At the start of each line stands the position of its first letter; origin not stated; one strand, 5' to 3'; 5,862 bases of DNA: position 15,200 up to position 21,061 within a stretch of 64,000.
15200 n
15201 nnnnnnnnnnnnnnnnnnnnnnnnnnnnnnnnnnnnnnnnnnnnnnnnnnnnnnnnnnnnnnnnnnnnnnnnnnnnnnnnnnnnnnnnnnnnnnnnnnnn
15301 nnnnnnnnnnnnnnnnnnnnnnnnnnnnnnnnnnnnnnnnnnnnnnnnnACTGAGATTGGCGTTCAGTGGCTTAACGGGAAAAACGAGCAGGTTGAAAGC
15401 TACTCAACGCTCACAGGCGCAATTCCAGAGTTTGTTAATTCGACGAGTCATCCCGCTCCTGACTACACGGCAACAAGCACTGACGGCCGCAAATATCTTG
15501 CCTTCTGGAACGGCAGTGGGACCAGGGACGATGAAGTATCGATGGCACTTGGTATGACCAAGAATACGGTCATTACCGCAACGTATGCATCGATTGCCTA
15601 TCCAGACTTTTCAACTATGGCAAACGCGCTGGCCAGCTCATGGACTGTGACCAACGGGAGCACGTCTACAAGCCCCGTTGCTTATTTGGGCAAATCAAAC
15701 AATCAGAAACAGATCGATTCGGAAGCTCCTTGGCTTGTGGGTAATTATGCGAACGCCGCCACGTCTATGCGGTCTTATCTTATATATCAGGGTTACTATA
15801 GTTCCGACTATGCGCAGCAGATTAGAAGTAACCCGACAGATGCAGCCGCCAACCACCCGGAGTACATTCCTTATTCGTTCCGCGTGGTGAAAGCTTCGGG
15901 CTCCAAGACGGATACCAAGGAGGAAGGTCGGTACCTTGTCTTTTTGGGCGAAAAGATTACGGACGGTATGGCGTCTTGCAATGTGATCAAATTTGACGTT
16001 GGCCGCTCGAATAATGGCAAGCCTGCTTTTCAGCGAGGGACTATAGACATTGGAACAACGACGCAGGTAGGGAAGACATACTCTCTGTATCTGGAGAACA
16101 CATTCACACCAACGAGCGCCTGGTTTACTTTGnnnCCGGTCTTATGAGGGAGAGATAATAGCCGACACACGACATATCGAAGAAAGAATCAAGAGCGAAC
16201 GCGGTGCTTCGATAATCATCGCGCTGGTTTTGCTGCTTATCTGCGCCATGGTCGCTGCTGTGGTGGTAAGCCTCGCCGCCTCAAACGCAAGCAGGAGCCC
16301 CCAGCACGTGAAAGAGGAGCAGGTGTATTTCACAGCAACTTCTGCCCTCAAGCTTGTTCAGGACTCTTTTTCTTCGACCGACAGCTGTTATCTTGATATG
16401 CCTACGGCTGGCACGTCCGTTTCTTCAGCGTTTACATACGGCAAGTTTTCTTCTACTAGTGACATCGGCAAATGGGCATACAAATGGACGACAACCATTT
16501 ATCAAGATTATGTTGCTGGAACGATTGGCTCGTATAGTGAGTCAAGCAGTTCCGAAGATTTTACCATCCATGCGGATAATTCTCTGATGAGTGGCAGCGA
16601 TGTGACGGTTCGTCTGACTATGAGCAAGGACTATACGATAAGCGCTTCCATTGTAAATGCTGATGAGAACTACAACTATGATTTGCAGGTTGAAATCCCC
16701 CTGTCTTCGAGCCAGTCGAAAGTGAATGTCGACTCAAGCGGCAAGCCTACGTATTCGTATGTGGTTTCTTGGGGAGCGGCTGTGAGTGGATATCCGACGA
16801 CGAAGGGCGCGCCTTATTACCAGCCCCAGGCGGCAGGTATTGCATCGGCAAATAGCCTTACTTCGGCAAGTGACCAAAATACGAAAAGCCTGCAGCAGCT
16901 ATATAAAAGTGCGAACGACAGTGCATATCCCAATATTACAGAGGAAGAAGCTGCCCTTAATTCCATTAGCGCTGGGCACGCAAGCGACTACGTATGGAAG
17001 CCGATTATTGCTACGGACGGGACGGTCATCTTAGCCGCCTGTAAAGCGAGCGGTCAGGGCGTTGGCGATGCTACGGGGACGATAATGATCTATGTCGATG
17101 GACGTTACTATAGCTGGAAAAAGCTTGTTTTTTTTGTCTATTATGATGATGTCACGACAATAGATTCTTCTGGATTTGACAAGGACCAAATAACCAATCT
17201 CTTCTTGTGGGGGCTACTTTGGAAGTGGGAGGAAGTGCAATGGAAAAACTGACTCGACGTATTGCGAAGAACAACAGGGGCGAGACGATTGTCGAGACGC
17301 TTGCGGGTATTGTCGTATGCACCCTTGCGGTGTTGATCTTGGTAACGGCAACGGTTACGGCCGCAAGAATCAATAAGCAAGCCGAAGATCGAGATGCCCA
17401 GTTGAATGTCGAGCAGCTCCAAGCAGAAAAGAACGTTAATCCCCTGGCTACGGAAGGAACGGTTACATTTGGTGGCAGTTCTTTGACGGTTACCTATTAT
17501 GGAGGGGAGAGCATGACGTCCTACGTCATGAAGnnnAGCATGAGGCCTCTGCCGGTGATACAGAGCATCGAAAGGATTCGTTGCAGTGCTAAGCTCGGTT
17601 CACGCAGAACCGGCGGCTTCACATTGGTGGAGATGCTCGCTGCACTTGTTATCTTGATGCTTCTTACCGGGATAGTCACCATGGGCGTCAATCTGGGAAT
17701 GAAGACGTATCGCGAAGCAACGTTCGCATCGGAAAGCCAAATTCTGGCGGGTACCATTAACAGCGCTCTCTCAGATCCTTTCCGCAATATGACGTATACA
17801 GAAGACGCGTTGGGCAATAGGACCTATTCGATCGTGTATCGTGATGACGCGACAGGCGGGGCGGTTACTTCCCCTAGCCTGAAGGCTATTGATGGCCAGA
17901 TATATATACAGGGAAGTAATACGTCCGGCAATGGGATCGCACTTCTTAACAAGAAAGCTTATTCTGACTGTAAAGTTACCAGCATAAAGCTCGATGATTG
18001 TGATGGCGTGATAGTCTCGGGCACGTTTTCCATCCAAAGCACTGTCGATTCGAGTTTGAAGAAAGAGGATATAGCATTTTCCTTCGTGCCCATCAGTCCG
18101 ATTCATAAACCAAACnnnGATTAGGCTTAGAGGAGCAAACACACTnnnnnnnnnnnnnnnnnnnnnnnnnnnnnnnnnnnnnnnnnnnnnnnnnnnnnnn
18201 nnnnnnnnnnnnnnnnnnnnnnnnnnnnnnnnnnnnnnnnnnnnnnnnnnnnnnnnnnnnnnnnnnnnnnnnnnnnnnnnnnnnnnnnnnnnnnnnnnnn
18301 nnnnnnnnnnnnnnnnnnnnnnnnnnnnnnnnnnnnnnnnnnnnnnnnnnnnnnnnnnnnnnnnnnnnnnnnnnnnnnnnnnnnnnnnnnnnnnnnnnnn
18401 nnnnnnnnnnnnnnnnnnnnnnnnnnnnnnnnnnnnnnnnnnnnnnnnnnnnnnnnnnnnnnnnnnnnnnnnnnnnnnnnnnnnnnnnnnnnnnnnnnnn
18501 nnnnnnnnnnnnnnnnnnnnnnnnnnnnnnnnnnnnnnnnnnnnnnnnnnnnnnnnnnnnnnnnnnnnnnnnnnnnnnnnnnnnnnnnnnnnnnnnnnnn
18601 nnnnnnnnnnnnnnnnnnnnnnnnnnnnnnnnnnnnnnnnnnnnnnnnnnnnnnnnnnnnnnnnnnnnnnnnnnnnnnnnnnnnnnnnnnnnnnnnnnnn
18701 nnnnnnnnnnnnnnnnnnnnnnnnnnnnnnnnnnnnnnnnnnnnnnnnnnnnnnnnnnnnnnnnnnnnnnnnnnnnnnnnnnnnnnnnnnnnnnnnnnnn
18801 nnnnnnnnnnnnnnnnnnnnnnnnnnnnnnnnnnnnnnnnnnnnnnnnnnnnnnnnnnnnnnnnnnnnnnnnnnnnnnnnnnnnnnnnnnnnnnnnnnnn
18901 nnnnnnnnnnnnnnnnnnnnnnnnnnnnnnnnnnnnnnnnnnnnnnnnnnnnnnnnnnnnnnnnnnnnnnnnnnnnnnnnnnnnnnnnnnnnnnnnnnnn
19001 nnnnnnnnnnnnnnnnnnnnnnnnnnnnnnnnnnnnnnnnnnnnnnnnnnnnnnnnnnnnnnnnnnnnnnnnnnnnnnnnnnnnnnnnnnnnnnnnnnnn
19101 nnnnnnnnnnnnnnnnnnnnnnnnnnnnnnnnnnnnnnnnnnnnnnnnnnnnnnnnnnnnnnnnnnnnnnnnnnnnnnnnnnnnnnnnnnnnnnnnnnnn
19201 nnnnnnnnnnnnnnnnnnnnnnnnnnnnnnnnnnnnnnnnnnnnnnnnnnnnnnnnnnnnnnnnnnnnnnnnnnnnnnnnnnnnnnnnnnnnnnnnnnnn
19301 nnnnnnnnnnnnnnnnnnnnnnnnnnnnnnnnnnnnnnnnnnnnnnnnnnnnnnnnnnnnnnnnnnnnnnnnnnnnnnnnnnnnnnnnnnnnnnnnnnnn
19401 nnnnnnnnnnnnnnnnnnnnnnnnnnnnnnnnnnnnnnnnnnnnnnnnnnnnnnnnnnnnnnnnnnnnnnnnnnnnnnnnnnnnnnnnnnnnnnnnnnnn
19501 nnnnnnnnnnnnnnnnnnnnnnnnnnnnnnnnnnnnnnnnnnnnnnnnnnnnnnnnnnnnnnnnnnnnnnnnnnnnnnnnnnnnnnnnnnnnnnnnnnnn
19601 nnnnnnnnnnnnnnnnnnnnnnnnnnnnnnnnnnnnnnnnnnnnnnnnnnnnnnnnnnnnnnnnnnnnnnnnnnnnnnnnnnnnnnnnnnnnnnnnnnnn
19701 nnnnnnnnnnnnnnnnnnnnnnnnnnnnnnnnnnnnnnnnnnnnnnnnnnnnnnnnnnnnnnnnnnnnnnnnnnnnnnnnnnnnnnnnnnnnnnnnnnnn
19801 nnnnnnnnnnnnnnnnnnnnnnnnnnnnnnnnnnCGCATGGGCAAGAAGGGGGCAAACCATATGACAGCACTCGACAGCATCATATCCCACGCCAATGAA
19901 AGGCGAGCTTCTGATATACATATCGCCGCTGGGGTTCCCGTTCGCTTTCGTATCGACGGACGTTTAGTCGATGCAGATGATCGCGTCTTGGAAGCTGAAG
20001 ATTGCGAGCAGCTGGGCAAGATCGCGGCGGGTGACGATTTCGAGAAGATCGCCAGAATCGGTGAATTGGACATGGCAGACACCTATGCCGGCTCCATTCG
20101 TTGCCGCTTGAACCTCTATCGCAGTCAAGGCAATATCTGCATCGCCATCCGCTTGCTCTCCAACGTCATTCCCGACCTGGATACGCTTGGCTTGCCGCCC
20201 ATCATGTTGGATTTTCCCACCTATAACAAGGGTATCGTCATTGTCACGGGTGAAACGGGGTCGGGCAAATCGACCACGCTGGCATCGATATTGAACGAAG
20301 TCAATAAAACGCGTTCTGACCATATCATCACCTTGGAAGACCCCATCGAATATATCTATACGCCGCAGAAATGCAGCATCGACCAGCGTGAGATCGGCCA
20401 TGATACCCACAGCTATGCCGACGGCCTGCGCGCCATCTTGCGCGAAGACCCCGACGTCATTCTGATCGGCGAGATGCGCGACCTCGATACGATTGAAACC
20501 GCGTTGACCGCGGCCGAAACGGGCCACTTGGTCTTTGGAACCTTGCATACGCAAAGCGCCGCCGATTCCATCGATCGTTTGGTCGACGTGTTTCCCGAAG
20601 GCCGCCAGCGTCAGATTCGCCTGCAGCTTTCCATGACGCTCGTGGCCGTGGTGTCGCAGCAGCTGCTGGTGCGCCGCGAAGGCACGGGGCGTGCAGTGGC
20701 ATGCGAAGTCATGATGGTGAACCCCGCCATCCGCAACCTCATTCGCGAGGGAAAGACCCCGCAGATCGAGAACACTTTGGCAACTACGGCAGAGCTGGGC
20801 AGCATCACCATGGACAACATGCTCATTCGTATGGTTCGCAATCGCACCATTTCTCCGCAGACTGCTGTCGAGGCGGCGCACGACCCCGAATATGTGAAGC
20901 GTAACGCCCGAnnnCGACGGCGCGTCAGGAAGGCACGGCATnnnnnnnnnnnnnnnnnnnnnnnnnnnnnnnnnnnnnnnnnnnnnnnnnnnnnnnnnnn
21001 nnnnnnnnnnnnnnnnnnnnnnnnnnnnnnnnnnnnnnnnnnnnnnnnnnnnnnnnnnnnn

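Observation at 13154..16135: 993-aa modular pilin: a class III signal peptide fused to a GLUG-repeat module, encoded first in the pilus operon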

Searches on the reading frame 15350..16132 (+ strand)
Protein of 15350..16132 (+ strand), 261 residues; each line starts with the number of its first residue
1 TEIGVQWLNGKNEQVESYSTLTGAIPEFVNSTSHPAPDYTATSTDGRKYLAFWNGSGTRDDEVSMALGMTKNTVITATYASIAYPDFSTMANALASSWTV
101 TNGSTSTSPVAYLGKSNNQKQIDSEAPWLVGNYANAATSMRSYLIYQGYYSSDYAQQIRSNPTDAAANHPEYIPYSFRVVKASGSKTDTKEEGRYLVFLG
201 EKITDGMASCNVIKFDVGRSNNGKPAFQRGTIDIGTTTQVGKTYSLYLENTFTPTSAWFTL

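Call 63: find_homologous_proteins(query=window:15350-16132:+, max_evalue=0.01)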
Query window:15350-16132:+ (261 aa): 1 proteins with E <= 0.01 among 444 candidates.
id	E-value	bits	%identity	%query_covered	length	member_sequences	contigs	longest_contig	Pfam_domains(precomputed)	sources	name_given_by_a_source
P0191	1.9e-31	128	65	36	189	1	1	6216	-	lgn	-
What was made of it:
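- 15599..16135 (+): C-terminal domain of unknown function (residues 816-993) plus the stop codon. Residues 819-921 are modelled poorly. The distal strands (927-986) carry a motif shared by close homologues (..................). Call 63: a search with this region alone found only one fragment.
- Tried and rejected: Search for relatives of the C-terminal 261 aa alone: only one 189-aa fragment was found (call 63).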

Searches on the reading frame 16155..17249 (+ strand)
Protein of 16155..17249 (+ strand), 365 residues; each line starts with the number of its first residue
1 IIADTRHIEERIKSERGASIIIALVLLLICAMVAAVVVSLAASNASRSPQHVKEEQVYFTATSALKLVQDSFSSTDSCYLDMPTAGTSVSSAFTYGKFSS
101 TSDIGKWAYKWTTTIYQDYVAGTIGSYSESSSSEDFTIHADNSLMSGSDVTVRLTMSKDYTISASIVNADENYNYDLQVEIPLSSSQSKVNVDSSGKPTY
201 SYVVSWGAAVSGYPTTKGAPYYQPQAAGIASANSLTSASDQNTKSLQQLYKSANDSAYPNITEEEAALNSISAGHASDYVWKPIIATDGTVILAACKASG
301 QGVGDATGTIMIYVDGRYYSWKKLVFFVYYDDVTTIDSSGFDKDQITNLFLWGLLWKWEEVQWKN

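Call 5: search_protein_families(library=pfam, proteins=[window:16230-17249:+], max_evalue=0.01)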
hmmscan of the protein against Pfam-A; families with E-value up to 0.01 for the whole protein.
window:16230-17249:+ (340 aa): 0 families

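Call 48: search_protein_families(library=ncbifam, proteins=[window:16155-17249:+], max_evalue=0.1)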
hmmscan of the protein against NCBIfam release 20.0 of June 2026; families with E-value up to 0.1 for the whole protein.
window:16155-17249:+ (365 aa): 2 families
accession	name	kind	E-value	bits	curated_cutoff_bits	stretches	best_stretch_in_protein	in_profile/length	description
NF037980.1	T2SS_GspK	equivalog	0.00051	19.7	130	1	15-72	1-58/307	type II secretion system minor pseudopilin GspK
NF045517.1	halo_surf_dom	domain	0.07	13.3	40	0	132-193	8-71/88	BGTF surface domain-containing protein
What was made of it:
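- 16155..17252 (+): Gene 2: a pilin-like protein lacking Glu5 (…KSERG|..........…), the putative GspK/PilK-type cap subunit. Its true start is uncertain: the first canonical start, TTG 16230, lies after the G|AS site. Call 48: weak GspK N-terminal hit, E 5e-4.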

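Call 73: search_protein_families(library=pfam, proteins=[window:16155-17249:+], max_evalue=10)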
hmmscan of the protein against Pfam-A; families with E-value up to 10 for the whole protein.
window:16155-17249:+ (365 aa): 1 family
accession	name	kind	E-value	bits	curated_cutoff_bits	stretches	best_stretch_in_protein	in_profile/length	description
PF24828.1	DUF7713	-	0.15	12.1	24.1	1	308-324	31-47/68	Domain of unknown function (DUF7713)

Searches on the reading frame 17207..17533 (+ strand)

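Call 5: search_protein_families(library=pfam, proteins=[window:17207-17533:+], max_evalue=0.01)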
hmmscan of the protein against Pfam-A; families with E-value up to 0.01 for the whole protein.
window:17207-17533:+ (109 aa): 1 family
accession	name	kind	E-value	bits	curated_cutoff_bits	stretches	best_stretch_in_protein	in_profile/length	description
PF11377.13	DUF3180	-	0.0072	17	28.4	1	28-90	25-74/135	Protein of unknown function (DUF3180)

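Call 48: search_protein_families(library=ncbifam, proteins=[window:17237-17533:+], max_evalue=0.1)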
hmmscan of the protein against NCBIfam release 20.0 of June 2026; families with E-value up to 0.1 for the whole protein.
window:17237-17533:+ (99 aa): 3 families
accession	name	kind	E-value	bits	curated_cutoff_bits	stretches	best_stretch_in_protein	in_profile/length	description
NF051869.1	StalkProtStpX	equivalog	0.0092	15.4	450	0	3-52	347-396/516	stalk-specific protein StpX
NF038305.1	HpsJ_fam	subfamily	0.014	15.3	60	1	11-69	68-126/234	HpsJ family protein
NF045844.1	BC85_0335_fam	subfamily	0.05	13.2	65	1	24-68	8-51/215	BC85_0335 family putative methyltransferase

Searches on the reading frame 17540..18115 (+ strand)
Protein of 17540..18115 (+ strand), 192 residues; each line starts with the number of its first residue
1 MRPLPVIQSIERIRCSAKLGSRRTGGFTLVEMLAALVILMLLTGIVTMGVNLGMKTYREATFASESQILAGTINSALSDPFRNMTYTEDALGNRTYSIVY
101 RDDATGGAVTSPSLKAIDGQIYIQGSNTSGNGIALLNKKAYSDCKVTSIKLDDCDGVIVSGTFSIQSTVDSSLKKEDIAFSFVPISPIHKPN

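Call 5: search_protein_families(library=pfam, proteins=[window:17540-18115:+], max_evalue=0.01)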
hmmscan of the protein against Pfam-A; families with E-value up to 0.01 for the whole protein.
window:17540-18115:+ (192 aa): 1 family
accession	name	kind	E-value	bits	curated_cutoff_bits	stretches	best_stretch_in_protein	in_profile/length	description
PF07963.17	N_methyl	-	2.3e-06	27.4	21.2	1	22-46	2-26/27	Prokaryotic N-terminal methylation motif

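Call 48: search_protein_families(library=ncbifam, proteins=[window:17540-18115:+], max_evalue=0.1)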
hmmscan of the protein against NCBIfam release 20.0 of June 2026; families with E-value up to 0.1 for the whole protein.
window:17540-18115:+ (192 aa): 9 families
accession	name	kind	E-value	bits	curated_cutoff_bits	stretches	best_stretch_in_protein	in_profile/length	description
NF041002.1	pilin_ComGF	equivalog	0.00066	19.9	80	1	26-57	3-34/139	competence type IV pilus minor pilin ComGF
NF040982.1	ComGD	equivalog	0.0026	18.2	70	1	26-64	3-41/139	competence type IV pilus minor pilin ComGD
TIGR02596.1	TIGR02596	subfamily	0.0048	17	70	1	27-76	1-47/196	Verru_Chthon cassette protein D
TIGR02532.1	IV_pilin_GFxxxE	domain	0.0062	16.3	16.3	1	25-45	2-22/24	prepilin-type N-terminal cleavage/methylation domain-containing protein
NF041013.1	T4P_ComGE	equivalog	0.0074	16.4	49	1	26-46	5-25/83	competence type IV pilus minor pilin ComGE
TIGR01710.1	typeII_sec_gspG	equivalog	0.0077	16.3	88.85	1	26-49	2-25/134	type II secretion system major pseudopilin GspG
TIGR01708.2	typeII_sec_gspH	equivalog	0.022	14.7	80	1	26-63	3-39/169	type II secretion system minor pseudopilin GspH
NF038304.1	EPS_HpsC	equivalog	0.029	13.9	200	1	18-59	14-56/318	hormogonium polysaccharide secretion pseudopilin HpsC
TIGR02523.1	type_IV_pilV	equivalog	0.081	13.4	52.2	1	26-99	3-72/139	type IV pilus modification protein PilV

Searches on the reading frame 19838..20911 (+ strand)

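Call 5: search_protein_families(library=pfam, proteins=[window:19838-20911:+], max_evalue=0.01)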
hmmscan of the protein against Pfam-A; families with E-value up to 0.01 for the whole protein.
window:19838-20911:+ (358 aa): 12 families
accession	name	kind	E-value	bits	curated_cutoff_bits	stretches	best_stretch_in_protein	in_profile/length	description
PF00437.27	T2SSE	-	2.3e-50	171.7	24.9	1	10-277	10-278/370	Type II/IV secretion system protein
PF13401.12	AAA_22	-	3.6e-06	27.8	27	1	130-181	4-47/130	AAA domain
PF13191.12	AAA_16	-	0.00022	22.2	32.6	1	130-173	23-63/167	AAA ATPase domain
PF00005.33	ABC_tran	-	0.00047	21.2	25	1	128-188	8-63/137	ABC transporter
PF01935.23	DUF87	-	0.00071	20.2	23.2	1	136-164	28-56/220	Helicase HerA, central domain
PF13476.12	AAA_23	-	0.0012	20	27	1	124-151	15-39/201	AAA domain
PF25199.1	nSTAND_NTPase5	-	0.0016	18.7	34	0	131-168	41-78/145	Novel STAND NTPase 5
PF13555.12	AAA_29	-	0.0027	17.9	27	1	129-148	20-39/61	P-loop containing region of AAA domain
PF20720.3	nSTAND3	-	0.0033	17.6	27.2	1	130-168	16-53/155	Novel STAND NTPase 3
PF13604.12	AAA_30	-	0.0081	16.4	27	0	130-155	17-42/191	AAA domain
PF13245.12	AAA_19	-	0.0086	16.7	25.1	0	129-161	9-41/134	AAA domain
PF12775.13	AAA_7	-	0.0093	16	25.8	0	123-159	25-61/181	P-loop containing dynein motor region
